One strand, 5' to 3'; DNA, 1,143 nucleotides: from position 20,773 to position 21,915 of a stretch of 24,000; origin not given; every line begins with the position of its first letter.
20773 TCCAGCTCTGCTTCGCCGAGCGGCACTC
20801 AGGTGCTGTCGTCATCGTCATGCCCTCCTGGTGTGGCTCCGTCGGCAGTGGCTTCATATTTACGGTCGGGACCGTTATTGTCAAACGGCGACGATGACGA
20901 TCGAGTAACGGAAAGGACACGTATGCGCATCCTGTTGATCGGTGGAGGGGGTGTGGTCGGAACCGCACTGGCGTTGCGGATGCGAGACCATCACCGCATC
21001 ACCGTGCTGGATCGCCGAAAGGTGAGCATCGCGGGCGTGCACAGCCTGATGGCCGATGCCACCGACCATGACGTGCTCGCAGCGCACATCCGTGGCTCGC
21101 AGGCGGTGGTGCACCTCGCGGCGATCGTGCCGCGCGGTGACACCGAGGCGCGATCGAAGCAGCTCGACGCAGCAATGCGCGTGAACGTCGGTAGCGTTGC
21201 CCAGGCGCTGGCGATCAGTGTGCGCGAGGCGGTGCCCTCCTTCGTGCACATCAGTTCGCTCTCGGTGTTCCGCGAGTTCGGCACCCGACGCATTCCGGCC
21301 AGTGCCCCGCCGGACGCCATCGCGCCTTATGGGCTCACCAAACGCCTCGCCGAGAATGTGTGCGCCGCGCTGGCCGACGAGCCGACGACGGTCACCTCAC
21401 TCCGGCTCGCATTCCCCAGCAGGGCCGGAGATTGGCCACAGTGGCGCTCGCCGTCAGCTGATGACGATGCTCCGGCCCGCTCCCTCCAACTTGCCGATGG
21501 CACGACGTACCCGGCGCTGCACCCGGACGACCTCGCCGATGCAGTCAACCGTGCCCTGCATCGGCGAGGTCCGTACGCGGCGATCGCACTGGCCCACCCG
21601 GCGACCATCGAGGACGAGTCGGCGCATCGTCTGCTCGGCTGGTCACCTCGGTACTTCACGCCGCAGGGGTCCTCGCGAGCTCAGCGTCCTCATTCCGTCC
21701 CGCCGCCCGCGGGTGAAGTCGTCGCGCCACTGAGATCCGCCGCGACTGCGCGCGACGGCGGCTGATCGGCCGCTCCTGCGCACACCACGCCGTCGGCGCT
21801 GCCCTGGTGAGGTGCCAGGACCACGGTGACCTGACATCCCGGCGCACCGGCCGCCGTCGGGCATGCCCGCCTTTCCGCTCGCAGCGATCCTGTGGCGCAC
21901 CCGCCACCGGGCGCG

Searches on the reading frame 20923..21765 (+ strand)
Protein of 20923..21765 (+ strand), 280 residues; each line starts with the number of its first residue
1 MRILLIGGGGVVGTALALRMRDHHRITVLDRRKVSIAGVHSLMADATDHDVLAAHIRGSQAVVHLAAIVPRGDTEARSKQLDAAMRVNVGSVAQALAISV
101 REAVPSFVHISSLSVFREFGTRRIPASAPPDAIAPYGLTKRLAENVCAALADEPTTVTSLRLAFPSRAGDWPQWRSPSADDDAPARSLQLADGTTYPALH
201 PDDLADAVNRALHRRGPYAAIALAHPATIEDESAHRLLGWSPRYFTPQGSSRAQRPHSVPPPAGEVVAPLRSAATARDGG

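Call 5: search_protein_families(library=pfam, proteins=[window:20923-21765:+])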
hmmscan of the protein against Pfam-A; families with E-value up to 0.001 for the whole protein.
window:20923-21765:+ (280 aa): 5 families
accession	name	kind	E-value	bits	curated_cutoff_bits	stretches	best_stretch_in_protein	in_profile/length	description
PF01370.27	Epimerase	-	1.5e-16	61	20.9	1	3-163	1-170/240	NAD dependent epimerase/dehydratase family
PF04321.23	RmlD_sub_bind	-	1.5e-11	44.4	27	1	1-150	1-139/287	RmlD substrate binding domain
PF01073.25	3Beta_HSD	-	1.5e-07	31.2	22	1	5-146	2-156/280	3-beta hydroxysteroid dehydrogenase/isomerase family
PF13460.12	NAD_binding_10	-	0.00021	21.6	27.2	1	7-146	1-130/184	NAD(P)H-binding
PF07993.18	NAD_binding_4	-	0.00046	19.9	20.1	0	59-153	89-194/258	Male sterility protein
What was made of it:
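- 20923..21765 (+): Gene for a 280-aa extended-SDR (NAD-dependent epimerase/dehydratase family) enzyme; regulon member. Pfam Epimerase 1.5e-16, RmlD_sub_bind (call 5).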

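Call 9: search_protein_families(library=ncbifam, proteins=[window:20923-21765:+], max_evalue=0.01)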
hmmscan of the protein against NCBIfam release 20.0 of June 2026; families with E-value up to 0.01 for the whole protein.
window:20923-21765:+ (280 aa): 12 families
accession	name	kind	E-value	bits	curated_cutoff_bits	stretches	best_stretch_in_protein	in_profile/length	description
NF042422.1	oxyalk_red_OleD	equivalog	4.8e-10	39.3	580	1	1-161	1-164/329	2-alkyl-3-oxoalkanoate reductase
NF043036.1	ErythonDh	equivalog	3.5e-08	33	325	1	1-146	1-159/321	D-erythronate dehydrogenase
TIGR01214.1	rmlD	equivalog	3.5e-08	32.9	224.05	1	2-152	1-140/285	dTDP-4-dehydrorhamnose reductase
TIGR03466.1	HpnA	hypoth_equivalog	4e-08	32.5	367.65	1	2-154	2-159/327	hopanoid-associated sugar epimerase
NF041293.1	G6PDh_Azf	equivalog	3.4e-07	29.9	400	1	3-125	5-129/252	NAD-dependent glucose-6-phosphate dehydrogenase Azf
TIGR01179.1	galE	equivalog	2e-06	26.9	262.3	1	3-161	2-172/332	UDP-glucose 4-epimerase GalE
TIGR01746.1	Thioester-redct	subfamily_domain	2.7e-05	23.6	213.35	1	86-162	110-192/371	thioester reductase domain-containing protein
NF058621.1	DiazavRedAvaA7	equivalog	0.00054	19.7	400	1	1-87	1-89/304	3-diazoavenalumate denitrifying reductase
NF006073.0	PRK08219.1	equivalog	0.00059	19.6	218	1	4-94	7-108/227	SDR family oxidoreductase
TIGR01777.1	yfcH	hypoth_equivalog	0.00078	19.1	207.35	1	3-122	1-122/292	TIGR01777 family oxidoreductase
NF042423.1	oxyalk_red_Shew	equivalog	0.0015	17.7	580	1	2-161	10-170/331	2-alkyl-3-oxoalkanoate reductase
TIGR02197.1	heptose_epim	equivalog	0.0016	17.7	274.6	1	3-148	1-150/316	ADP-glyceromanno-heptose 6-epimerase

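Call 65: search_solved_structures(query=window:20923-21765:+, max_evalue=0.00001)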
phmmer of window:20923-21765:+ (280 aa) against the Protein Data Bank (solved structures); distinct sequences matched with E-value up to 0.00001: 0.
